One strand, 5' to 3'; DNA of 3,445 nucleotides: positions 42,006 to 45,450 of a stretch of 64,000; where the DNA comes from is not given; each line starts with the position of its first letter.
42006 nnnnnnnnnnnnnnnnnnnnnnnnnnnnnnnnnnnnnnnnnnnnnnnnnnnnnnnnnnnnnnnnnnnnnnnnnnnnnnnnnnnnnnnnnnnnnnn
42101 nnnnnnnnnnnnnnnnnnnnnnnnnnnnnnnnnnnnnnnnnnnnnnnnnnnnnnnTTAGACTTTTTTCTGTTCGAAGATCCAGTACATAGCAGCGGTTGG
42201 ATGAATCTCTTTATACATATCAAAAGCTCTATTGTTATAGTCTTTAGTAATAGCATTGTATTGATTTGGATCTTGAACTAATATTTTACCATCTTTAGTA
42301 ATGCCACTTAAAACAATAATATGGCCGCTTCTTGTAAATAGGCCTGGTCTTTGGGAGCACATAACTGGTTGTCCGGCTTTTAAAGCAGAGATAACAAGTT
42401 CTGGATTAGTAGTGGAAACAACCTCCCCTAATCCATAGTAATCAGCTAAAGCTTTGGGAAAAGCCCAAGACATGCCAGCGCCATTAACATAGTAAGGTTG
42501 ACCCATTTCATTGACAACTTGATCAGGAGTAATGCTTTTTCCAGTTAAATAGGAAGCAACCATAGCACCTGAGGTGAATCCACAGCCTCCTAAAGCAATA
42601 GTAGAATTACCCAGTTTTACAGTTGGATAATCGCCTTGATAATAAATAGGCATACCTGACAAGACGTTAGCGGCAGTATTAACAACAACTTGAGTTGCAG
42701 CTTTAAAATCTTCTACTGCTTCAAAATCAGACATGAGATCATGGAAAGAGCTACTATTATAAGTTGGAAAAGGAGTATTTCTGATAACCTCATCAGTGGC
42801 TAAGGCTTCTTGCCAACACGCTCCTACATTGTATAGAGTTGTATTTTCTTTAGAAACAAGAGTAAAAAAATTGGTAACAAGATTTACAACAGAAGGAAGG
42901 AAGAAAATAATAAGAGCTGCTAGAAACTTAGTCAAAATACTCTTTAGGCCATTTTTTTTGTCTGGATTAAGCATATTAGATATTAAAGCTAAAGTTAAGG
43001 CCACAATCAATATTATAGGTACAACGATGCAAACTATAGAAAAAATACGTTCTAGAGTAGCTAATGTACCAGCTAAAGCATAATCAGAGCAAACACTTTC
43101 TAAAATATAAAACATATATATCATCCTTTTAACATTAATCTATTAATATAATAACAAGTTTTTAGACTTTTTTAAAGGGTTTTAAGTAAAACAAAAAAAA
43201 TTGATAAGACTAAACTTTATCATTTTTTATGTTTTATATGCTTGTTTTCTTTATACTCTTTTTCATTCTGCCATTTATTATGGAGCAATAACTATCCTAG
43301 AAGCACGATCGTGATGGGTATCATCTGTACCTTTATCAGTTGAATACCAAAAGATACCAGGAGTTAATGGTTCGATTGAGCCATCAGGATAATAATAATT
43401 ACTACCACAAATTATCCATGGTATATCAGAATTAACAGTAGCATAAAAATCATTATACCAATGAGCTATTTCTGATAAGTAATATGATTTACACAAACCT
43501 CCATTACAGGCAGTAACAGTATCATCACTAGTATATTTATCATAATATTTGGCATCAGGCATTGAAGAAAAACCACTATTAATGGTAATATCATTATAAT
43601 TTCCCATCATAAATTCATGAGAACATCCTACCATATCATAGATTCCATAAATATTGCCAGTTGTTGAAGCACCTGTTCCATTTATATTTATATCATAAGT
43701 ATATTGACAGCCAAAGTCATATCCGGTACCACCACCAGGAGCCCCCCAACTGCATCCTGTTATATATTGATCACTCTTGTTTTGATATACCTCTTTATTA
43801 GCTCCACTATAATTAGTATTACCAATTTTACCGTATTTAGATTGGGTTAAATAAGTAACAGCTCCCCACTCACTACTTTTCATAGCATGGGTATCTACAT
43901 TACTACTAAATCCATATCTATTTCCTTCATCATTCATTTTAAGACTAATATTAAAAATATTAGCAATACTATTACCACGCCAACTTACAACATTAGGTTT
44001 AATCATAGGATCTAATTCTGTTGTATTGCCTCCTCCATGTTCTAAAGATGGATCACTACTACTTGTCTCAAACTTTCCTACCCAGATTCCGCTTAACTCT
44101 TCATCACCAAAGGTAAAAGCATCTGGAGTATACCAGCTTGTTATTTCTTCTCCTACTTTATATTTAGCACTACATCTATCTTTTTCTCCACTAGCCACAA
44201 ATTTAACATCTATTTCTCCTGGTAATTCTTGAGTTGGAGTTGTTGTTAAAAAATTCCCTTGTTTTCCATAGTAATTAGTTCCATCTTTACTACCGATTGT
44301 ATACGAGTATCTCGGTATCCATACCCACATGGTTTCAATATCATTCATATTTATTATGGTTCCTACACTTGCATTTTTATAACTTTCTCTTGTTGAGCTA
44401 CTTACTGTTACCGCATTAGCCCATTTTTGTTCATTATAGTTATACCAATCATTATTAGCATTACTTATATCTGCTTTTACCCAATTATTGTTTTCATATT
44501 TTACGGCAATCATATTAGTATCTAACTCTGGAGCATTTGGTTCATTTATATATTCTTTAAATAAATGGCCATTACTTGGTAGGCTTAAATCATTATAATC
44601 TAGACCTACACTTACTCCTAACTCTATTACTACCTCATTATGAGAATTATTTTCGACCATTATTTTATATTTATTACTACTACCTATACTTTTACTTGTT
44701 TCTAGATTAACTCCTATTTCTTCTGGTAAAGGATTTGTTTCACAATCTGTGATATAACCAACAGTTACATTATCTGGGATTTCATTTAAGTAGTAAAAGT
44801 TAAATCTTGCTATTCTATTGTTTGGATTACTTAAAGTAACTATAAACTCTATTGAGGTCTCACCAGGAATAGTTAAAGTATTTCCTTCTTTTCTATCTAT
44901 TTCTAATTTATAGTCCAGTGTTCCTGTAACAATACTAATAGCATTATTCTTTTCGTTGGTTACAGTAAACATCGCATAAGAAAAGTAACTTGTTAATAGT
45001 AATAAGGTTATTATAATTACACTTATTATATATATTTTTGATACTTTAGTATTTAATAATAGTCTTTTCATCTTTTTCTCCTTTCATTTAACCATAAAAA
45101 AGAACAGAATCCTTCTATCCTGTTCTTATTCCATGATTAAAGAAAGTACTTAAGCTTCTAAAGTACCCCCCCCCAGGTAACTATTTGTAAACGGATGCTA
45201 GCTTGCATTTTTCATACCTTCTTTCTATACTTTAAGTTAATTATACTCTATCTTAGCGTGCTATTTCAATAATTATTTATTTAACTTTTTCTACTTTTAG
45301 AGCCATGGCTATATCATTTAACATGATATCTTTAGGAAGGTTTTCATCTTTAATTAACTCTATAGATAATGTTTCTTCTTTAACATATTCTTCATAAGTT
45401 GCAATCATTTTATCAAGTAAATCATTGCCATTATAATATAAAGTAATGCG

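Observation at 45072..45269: Unrecognised ~130-nt structured 5' leader with alternative helices and a terminator, present five times, once in front of each of five P-family genes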

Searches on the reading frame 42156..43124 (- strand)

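Call 7: search_protein_families(library=pfam, proteins=[window:42156-43124:-], max_evalue=0.01)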
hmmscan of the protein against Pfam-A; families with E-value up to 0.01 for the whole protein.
window:42156-43124:- (322 aa): 2 families
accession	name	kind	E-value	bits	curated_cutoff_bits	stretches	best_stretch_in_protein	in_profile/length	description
PF13529.12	Peptidase_C39_2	-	1e-16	62.2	24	1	159-287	4-143/143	Peptidase_C39 like family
PF12385.14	Peptidase_C70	-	9.7e-10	38.9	19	1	180-289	19-126/141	Papain-like cysteine protease AvrRpt2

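Call 38: search_protein_families(library=ncbifam, proteins=[window:42156-43124:-], max_evalue=0.01)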
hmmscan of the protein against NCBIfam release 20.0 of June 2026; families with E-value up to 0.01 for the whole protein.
window:42156-43124:- (322 aa): 1 family
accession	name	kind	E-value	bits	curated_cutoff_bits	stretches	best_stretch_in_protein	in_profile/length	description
NF045848.1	MMCAP2_0566_fam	domain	0.0088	15.3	90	0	27-95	57-135/322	MMCAP2_0566 family conjugal transfer protein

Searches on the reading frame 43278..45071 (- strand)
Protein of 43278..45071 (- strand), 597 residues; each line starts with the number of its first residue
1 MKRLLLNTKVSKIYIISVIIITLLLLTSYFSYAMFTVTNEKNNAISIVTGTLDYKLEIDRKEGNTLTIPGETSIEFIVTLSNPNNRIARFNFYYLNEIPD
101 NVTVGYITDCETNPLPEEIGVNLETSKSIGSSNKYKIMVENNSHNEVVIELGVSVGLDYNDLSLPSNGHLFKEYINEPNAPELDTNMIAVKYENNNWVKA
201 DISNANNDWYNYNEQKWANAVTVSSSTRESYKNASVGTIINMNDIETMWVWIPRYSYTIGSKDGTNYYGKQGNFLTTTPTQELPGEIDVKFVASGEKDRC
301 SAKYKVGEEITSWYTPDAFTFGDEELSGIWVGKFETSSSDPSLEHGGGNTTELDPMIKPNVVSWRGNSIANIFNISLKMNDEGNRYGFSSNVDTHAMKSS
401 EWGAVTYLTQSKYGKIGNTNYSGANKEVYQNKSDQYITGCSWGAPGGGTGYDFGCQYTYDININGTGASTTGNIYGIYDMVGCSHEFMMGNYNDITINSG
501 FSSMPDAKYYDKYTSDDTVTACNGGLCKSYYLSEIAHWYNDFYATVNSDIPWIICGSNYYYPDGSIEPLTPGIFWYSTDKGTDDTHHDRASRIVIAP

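Call 7: search_protein_families(library=pfam, proteins=[window:43278-45071:-], max_evalue=0.01)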
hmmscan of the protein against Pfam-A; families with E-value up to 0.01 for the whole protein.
window:43278-45071:- (597 aa): 0 families

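Call 15: find_homologous_proteins(query=window:43278-45071:-, max_evalue=0.00001)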
Query window:43278-45071:- (597 aa): 7752 proteins with E <= 0.00001 among 8000 candidates; the best 120 are listed.
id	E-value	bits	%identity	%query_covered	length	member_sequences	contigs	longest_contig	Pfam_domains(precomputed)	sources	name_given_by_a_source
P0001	0.0e+0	1377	100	100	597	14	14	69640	-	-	-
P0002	0.0e+0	1149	83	100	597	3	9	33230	-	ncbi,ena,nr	ncbi:MAG TPA: hypothetical protein IAB45_01450 [Candidatus Onthousia faecavium]|nr:hypothetical prot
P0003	0.0e+0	1029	80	96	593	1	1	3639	-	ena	-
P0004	1.3e-276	937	70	100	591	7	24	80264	-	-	-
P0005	1.3e-268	911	68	100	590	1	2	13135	-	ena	-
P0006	1.0e-266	905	70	96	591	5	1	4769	-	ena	-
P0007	7.1e-266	902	68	100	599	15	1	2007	-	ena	-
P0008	1.3e-264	898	67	100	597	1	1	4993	-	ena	-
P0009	4.1e-264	896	71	94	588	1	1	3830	-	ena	-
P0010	1.4e-263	894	71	93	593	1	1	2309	-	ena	-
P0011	1.5e-263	894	68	100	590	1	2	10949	-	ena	-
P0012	1.6e-259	881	70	94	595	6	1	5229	-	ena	-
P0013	6.3e-258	876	66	100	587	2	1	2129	-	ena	-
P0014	1.8e-257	874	70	93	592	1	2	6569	-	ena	-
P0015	2.5e-257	874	70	94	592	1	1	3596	-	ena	-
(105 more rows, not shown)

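Call 18: find_related_loci(query=A2, collection=genome_contigs, flank=3000)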
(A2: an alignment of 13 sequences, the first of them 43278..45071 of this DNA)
Query A2 (597 aa) in genome_contigs; peptide patterns used: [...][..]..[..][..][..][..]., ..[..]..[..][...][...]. (x = any residue, [..] = any of these).
247 stretches matched a pattern; 199 encode a relative of the query (tblastn E <= 1e-3); the best 80 are kept; 78 distinct loci.
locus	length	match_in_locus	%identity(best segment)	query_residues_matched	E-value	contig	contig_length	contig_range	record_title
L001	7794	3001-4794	68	1-596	0e+0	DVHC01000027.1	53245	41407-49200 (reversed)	MAG TPA_asm: Candidatus Onthousia excrementipullorum isolate CHK184-20233 CHK184__C82862_L53245_ERR3414579, whole genome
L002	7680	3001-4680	69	1-559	0e+0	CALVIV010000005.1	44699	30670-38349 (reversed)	MAG: uncultured Bacilli bacterium isolate BRZ_IG__bin14 genome assembly, contig: BRZ_IG__NODE_622_length_44699_cov_40.53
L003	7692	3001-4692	69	1-566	0e+0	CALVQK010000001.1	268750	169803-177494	MAG: uncultured Bacilli bacterium isolate BRZ_GT__bin8 genome assembly, contig: BRZ_GT__NODE_24_length_268750_cov_38.849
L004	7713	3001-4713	67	1-577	0e+0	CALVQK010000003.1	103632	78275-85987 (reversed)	MAG: uncultured Bacilli bacterium isolate BRZ_GT__bin8 genome assembly, contig: BRZ_GT__NODE_223_length_103632_cov_40.30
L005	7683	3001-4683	69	1-560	0e+0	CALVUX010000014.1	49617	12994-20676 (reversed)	MAG: uncultured Bacilli bacterium isolate BRZ_EC__bin54 genome assembly, contig: BRZ_EC__NODE_1296_length_49617_cov_21.1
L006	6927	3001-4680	66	1-561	0e+0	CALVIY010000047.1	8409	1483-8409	MAG: uncultured Bacilli bacterium isolate BRZ_N__bin132 genome assembly, contig: BRZ_N__NODE_20566_length_8409_cov_42.09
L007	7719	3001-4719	67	1-576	0e+0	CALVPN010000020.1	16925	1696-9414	MAG: uncultured Bacilli bacterium isolate BRZ_PH__bin27 genome assembly, contig: BRZ_PH__NODE_4874_length_16925_cov_98.0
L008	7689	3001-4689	66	1-562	0e+0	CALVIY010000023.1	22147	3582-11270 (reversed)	MAG: uncultured Bacilli bacterium isolate BRZ_N__bin132 genome assembly, contig: BRZ_N__NODE_5439_length_22147_cov_31.47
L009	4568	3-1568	68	35-556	0e+0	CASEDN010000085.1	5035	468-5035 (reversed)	uncultured bacterium isolate SI.O91.metabat-bins.44 genome assembly, contig: SI.O91.metabat-bins.44.fa_k141_245417, whol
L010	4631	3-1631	63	35-581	0e+0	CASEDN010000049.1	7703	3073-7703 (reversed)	uncultured bacterium isolate SI.O91.metabat-bins.44 genome assembly, contig: SI.O91.metabat-bins.44.fa_k141_107975, whol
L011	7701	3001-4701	67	1-574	0e+0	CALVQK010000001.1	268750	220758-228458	MAG: uncultured Bacilli bacterium isolate BRZ_GT__bin8 genome assembly, contig: BRZ_GT__NODE_24_length_268750_cov_38.849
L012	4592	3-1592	63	58-596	0e+0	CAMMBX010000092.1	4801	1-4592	MAG: uncultured Tenericutes bacterium isolate ERR4304505_bin.69_MetaWRAP_v1.1_MAG genome assembly, contig: NODE_23658_le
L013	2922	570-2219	59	1-559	0e+0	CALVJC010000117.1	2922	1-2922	MAG: uncultured Bacilli bacterium isolate E01__bin10 genome assembly, contig: E01__k127_731800, whole genome shotgun seq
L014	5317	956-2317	65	91-559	0e+0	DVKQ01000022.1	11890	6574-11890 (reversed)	MAG TPA_asm: Candidatus Onthousia faecipullorum isolate CHK195-26880 CHK195__C90814_L11890_ERR3414590, whole genome shot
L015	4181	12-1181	70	171-559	0e+0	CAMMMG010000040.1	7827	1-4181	MAG: uncultured Tenericutes bacterium isolate ERR4835866_bin.4_MetaWRAP_v1.1_MAG genome assembly, contig: NODE_4855_leng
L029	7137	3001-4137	70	171-548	9e-174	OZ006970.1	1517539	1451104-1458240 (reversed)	MAG: uncultured Bacilli bacterium isolate pooled_contig_53442_metaflye_circ MAG genome assembly, chromosome: 1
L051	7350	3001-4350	59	139-595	1e-157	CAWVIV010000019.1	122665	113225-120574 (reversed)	MAG: uncultured Bacilli bacterium isolate metabat2_pooled_metaflye.372 MAG genome assembly, contig: contig_48078, whole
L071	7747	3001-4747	69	169-554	8e-85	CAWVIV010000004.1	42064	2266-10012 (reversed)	MAG: uncultured Bacilli bacterium isolate metabat2_pooled_metaflye.372 MAG genome assembly, contig: contig_26093, whole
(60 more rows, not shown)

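Call 25: find_encoding_contigs(protein=P0001, flank=1200, max_places=10)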
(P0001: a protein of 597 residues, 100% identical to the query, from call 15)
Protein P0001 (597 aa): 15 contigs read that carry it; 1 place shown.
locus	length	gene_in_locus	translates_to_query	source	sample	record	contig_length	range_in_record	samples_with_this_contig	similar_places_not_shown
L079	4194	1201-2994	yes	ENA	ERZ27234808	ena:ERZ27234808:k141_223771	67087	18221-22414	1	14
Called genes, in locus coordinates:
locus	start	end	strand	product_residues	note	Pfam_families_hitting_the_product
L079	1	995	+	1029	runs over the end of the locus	PF00133:tRNA-synt_1, PF09334:tRNA-synt_1g (weak), PF01921:tRNA-synt_1f (weak), PF08264:Anticodon_1, PF19302:DUF5915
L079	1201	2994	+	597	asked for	-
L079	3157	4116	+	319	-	PF13529:Peptidase_C39_2, PF12385:Peptidase_C70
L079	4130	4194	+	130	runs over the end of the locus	-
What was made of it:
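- On SSR-in-leader-ORF transcription attenuator (pil1/pil3 type; a mechanistic class, not a homology family): find_encoding_contigs collapses identical contexts (call 25), and no reads are available.
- Tried and rejected: It collapsed them to one place (call 25), so population-level G-count data could not be obtained.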

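Call 38: search_protein_families(library=ncbifam, proteins=[window:43278-45071:-], max_evalue=0.01)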
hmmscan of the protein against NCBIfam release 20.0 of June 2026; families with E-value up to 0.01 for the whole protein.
window:43278-45071:- (597 aa): 0 families

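Call 45: search_solved_structures(query=window:43278-45071:-, max_evalue=1)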
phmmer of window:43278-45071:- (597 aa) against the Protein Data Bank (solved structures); distinct sequences matched with E-value up to 1: 1.
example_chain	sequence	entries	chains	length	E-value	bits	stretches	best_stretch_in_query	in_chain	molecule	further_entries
5vf4_A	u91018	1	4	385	0.19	13.6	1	380-490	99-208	Uncharacterized protein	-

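Call 65: predict_structure(alignment_id=A2)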
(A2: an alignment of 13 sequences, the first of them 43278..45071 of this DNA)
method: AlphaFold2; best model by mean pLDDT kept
length: 597 residues; sequences in the alignment: 13
mean_pLDDT: 42.4   pTM: 0.31
mean pLDDT of the five models: 42.4, 41.9, 41.1, 40.8, 38.5
residues with pLDDT >= 90: 8; 70-90: 111; 50-70: 83; < 50: 395
segments of 3 or more residues with pLDDT < 50: 1-6, 31-50, 177-182, 212-217, 244-597
pLDDT, mean of each block of 10 residues (from residue 1): 47 68 66 42 36 77 88 85 73 87 75 62 55 82 90 73 79 59 61 68 68 48 68 83 51 29 23 26 24 25 26 23 24 22 25 22 22 23 24 22 21 22 22 23 25 25 22 22 21 24 24 26 22 23 27 25 34 27 31 23
secondary structure, 60 per line:
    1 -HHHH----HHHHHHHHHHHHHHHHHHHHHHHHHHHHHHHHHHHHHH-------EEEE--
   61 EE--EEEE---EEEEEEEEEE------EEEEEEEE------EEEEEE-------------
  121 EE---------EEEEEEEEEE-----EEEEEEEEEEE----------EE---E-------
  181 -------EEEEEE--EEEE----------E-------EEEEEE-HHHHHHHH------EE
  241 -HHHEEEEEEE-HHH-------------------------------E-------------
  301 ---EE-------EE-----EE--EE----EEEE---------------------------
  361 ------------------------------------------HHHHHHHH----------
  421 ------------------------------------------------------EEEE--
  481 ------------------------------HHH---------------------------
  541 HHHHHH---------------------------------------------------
elements in order: H2-5 H10-47 E55-58 E65-68 E72-81 E88-95 E102-107 E132-141 E147-157 E188-193 E196-199 E218-223 H225-232 E245-251 E330-333 H403-410 E475-478 H541-546
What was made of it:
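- Tried and rejected: The AlphaFold2 model of the 597-aa protein was poor (mean pLDDT 42, with only residues ~55-160 confident, call 65), so I ran no fold search.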

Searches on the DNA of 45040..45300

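Call 54: search_rna_families(source=window, start=45040, end=45300, threshold=evalue, max_evalue=10)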
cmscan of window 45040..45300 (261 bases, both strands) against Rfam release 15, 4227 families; matches with E-value up to 10: 9.
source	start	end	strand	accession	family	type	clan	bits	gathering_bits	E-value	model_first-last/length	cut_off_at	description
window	45071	45171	-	RF02526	SSRC34_1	Gene; sRNA;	-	22.7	64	0.4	1-128/128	no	Streptococcus sRNA SSRC34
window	45089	45173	-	RF02058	STnc400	Gene;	-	18.9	80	0.22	1-125/125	no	Gammaproteobacterial sRNA STnc400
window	45064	45114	-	RF03794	MIR5298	Gene; miRNA;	-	18.1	70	2.3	1-80/80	no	MIR5298 microRNA precursor family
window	45090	45210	-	RF00558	L20_leader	Cis-reg; leader;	-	17.4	58.7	0.42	1-127/127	no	Ribosomal protein L20 leader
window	45128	45156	-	RF01379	CRISPR-DR66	Gene; CRISPR;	CL00014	16.1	45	2.9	1-37/37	no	CRISPR RNA direct repeat element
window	45044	45112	+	RF02256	adapt33_2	Gene; lncRNA;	-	16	60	4.5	1-71/71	no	Adaptive response 33 conserved region 2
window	45076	45147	-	RF03531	n00280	Gene; sRNA;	-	15.9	65.2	7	1-101/101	no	Clostridioides difficile sRNA included into helicase gene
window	45069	45119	-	RF02980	freshwater-2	Cis-reg;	-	14.9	49.9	5.6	1-84/84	no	freshwater-2 RNA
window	45069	45196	-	RF01054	preQ1-II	Cis-reg; riboswitch;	-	14.7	47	8.5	1-99/99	no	PreQ1-II (pre queuosine) riboswitch aptamer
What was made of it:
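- On Riboswitch: Best E-value-mode hit is 22.7 bits against a cut-off of 64 (call 54).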
